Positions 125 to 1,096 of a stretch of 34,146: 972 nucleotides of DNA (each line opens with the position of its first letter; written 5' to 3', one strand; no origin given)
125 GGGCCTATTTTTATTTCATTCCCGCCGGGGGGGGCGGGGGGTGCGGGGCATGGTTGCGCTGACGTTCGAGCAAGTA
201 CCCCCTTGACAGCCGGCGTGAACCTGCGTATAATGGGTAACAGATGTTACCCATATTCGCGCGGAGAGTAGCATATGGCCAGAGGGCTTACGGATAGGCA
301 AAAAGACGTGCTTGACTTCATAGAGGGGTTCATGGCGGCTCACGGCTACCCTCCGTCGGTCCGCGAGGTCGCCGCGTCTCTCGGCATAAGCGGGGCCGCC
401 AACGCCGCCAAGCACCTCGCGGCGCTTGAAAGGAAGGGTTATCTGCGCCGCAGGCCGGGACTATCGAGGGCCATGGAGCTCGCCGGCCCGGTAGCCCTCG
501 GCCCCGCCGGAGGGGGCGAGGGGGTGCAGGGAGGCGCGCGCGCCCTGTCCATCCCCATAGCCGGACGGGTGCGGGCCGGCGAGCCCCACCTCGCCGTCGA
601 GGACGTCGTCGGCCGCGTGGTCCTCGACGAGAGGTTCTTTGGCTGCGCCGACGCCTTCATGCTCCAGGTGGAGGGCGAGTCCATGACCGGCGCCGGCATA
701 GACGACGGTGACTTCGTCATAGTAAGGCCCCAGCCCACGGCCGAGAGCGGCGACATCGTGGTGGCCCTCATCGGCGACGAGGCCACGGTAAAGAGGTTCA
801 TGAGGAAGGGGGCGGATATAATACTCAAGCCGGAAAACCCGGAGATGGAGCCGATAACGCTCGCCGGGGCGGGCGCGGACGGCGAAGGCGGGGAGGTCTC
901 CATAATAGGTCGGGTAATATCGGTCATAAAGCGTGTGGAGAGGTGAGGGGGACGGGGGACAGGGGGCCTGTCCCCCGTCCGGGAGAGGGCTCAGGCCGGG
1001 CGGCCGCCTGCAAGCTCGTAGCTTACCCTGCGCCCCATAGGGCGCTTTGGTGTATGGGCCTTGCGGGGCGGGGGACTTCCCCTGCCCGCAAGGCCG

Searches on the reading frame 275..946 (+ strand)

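Call 72: search_protein_families(library=pfam, proteins=[window:275-946:+], max_evalue=0.00001)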
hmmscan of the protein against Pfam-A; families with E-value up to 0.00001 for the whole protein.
window:275-946:+ (223 aa): 2 families
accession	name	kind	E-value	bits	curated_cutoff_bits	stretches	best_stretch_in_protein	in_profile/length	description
PF00717.28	Peptidase_S24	-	1e-30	106.3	23.3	1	94-215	1-116/116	Peptidase S24-like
PF01726.22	LexA_DNA_bind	-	2.5e-23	82.1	23.7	1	3-66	2-65/65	LexA DNA binding domain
